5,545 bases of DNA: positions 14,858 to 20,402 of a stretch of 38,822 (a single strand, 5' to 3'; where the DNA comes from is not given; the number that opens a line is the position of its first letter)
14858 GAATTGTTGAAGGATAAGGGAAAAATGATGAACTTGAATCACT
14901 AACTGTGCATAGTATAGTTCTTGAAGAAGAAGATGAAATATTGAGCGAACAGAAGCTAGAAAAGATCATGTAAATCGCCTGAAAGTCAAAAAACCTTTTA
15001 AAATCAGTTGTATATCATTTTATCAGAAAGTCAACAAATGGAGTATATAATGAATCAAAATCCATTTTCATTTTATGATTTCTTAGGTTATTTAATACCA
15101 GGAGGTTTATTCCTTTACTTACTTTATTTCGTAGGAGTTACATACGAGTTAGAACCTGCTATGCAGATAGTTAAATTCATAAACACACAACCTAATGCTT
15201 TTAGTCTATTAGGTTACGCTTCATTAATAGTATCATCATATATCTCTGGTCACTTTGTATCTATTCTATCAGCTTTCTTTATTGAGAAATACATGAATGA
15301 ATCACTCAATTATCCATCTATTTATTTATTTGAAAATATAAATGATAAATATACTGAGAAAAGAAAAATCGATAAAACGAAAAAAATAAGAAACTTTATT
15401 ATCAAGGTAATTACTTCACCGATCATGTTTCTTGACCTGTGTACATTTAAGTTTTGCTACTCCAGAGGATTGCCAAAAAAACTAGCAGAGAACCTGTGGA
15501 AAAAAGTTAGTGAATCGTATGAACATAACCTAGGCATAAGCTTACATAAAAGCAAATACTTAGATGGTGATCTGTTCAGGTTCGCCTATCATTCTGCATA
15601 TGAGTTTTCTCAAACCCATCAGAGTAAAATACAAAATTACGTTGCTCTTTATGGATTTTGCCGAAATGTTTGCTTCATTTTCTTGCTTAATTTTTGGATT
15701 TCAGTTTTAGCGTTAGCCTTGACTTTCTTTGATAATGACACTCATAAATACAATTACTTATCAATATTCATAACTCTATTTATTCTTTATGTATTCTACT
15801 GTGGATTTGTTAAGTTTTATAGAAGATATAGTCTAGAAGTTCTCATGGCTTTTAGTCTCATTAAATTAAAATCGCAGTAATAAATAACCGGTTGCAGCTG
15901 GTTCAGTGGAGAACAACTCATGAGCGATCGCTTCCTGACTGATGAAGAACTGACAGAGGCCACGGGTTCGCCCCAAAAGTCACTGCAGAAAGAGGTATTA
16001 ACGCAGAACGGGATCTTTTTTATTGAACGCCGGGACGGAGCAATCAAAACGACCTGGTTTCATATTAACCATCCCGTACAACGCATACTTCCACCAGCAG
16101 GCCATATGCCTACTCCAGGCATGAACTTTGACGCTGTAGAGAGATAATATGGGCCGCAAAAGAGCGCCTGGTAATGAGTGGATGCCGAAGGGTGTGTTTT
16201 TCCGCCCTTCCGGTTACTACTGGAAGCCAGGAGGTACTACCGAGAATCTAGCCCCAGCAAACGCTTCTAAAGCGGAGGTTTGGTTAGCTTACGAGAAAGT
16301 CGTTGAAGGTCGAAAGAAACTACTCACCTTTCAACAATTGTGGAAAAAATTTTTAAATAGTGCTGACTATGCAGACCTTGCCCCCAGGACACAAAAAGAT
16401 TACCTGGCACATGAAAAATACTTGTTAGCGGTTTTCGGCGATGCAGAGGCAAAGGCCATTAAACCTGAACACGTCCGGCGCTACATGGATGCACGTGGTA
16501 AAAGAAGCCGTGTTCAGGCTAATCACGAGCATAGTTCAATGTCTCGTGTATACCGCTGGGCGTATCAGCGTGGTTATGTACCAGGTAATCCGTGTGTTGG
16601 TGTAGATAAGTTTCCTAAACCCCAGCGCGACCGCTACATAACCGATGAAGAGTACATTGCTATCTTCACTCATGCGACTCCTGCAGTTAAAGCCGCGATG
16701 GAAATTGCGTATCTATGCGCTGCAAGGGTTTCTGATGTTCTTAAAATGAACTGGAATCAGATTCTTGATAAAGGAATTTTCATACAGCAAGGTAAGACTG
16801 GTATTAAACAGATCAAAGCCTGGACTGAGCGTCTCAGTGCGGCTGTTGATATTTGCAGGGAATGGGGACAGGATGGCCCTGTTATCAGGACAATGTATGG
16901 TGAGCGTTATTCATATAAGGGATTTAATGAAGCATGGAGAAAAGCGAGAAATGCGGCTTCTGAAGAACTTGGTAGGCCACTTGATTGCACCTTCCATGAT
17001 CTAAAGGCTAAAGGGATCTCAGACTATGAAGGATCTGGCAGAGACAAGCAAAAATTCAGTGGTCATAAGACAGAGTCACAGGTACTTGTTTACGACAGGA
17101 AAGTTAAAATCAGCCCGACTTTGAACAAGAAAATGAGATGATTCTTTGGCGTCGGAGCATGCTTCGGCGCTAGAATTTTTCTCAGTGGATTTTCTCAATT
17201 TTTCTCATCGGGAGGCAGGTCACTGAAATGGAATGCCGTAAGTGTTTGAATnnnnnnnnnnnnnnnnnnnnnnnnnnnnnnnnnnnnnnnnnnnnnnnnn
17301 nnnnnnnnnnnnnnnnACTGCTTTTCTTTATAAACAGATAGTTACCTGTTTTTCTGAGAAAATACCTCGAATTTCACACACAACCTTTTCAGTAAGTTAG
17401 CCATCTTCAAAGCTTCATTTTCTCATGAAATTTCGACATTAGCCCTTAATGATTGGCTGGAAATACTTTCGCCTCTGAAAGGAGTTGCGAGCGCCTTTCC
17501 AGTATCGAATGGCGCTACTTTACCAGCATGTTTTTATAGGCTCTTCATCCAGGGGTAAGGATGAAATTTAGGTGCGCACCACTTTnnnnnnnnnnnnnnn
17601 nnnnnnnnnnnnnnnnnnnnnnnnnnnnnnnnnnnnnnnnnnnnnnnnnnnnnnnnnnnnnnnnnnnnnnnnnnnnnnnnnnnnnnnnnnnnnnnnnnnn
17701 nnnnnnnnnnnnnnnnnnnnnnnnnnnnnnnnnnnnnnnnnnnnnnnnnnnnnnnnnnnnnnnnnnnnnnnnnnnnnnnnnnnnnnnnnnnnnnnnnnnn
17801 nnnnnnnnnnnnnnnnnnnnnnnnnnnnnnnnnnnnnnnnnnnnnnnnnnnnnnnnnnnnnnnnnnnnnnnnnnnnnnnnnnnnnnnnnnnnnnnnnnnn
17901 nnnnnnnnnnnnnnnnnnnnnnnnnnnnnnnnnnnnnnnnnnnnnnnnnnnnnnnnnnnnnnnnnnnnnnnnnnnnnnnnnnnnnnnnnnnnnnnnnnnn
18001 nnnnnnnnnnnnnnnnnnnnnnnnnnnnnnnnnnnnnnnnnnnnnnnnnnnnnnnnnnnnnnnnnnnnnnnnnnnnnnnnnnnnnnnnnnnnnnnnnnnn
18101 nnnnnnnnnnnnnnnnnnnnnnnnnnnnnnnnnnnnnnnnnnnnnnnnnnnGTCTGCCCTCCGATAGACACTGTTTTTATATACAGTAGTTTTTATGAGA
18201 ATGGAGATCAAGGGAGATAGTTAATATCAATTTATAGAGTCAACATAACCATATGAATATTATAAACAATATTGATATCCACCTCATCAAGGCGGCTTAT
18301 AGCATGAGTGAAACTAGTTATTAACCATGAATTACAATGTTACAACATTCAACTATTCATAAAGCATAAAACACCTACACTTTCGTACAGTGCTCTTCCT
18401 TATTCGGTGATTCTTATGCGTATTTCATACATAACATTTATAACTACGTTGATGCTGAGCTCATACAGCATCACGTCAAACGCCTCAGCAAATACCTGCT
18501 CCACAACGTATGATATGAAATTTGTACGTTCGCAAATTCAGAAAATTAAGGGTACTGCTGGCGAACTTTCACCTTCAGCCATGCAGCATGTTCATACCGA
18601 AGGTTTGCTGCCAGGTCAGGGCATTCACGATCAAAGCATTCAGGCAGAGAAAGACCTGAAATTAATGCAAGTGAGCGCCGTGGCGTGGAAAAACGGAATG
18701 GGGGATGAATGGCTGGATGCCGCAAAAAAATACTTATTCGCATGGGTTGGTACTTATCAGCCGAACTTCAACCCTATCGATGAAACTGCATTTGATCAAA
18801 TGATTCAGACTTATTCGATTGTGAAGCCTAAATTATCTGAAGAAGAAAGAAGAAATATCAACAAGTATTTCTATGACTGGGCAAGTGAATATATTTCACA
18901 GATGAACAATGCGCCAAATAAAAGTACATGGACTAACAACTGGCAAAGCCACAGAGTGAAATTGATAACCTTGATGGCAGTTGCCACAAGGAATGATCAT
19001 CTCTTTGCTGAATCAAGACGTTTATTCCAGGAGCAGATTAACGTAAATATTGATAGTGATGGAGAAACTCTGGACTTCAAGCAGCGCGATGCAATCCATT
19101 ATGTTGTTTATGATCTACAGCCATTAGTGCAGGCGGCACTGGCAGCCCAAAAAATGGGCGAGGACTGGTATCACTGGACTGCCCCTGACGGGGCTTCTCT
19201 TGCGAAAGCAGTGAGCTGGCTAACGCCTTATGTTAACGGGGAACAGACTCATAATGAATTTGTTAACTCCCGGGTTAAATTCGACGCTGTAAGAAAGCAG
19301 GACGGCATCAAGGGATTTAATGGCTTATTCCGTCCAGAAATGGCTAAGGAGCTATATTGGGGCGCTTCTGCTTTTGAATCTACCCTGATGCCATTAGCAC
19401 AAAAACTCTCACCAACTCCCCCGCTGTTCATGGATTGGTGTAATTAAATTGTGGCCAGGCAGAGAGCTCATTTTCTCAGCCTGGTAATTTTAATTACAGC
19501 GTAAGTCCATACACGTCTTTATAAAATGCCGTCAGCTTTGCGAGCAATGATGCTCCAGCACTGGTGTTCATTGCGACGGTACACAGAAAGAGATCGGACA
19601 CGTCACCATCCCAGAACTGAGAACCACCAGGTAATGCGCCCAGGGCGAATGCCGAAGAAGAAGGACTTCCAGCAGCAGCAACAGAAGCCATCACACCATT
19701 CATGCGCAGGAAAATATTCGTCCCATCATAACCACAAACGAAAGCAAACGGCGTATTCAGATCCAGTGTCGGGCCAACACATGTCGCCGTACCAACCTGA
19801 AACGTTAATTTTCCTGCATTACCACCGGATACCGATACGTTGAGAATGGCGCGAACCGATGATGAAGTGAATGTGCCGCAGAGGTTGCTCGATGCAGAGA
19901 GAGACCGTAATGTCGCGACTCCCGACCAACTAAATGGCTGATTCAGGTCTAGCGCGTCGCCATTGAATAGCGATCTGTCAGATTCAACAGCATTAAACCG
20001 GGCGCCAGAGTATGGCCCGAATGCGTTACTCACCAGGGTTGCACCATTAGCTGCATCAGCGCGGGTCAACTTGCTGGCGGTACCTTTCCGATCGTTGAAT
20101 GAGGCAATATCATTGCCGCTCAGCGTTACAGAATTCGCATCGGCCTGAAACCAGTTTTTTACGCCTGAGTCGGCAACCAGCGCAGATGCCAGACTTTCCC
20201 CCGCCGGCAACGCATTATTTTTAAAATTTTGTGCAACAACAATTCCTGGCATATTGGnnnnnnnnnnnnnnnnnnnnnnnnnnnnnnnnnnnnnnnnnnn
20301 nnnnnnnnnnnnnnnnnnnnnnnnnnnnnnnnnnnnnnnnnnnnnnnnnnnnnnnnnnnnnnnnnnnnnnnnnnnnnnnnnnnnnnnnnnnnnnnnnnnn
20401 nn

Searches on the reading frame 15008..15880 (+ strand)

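Call 91: search_protein_families(library=phrogs, proteins=[window:15008-15880:+], max_evalue=0.00001)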
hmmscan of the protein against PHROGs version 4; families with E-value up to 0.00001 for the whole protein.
window:15008-15880:+ (290 aa): 1 family
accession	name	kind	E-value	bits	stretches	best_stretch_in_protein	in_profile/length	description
phrog_12528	-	unknown function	9.6e-100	335.1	1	15-286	1-282/288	-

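Call 92: search_protein_families(library=padloc, proteins=[window:15008-15880:+], max_evalue=0.001)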
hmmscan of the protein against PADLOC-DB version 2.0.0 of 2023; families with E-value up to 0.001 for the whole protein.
window:15008-15880:+ (290 aa): 1 family
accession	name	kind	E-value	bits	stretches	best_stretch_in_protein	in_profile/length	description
PDLC01605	Csx27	-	2e-06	26.4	1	20-280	4-196/206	CAS-VI-B; associated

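Call 93: search_protein_families(library=pfam, proteins=[window:15008-15880:+], max_evalue=0.001)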
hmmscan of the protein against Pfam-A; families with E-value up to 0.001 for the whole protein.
window:15008-15880:+ (290 aa): 0 families

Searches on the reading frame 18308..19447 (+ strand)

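Call 91: search_protein_families(library=phrogs, proteins=[window:18308-19447:+], max_evalue=0.00001)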
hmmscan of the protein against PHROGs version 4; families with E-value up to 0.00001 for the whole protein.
window:18308-19447:+ (379 aa): 0 families

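Call 93: search_protein_families(library=pfam, proteins=[window:18308-19447:+], max_evalue=0.001)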
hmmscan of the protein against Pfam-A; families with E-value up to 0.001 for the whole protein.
window:18308-19447:+ (379 aa): 1 family
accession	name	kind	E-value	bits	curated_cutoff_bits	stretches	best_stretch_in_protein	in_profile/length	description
PF05426.18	Alginate_lyase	-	1e-34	120.7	22.2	1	88-314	29-274/275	Alginate lyase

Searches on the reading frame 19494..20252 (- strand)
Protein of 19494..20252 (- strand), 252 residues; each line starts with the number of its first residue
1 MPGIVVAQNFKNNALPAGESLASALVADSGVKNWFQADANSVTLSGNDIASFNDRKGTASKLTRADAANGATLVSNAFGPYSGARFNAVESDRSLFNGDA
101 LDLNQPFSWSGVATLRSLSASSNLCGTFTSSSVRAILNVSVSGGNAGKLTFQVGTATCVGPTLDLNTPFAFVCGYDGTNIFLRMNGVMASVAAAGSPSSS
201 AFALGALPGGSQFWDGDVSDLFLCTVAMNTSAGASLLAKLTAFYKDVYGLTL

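Call 91: search_protein_families(library=phrogs, proteins=[window:19494-20252:-], max_evalue=0.00001)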
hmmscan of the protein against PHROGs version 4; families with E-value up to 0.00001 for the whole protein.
window:19494-20252:- (252 aa): 0 families

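Call 92: search_protein_families(library=padloc, proteins=[window:19494-20252:-], max_evalue=0.001)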
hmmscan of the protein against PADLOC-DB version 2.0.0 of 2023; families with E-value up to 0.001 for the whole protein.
window:19494-20252:- (252 aa): 0 families

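Call 93: search_protein_families(library=pfam, proteins=[window:19494-20252:-], max_evalue=0.001)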
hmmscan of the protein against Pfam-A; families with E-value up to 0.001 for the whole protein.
window:19494-20252:- (252 aa): 1 family
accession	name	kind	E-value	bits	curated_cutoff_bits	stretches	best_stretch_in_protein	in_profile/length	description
PF13385.13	Laminin_G_3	-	0.00071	20.2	27.6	0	104-227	16-144/151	Concanavalin A-like lectin/glucanases superfamily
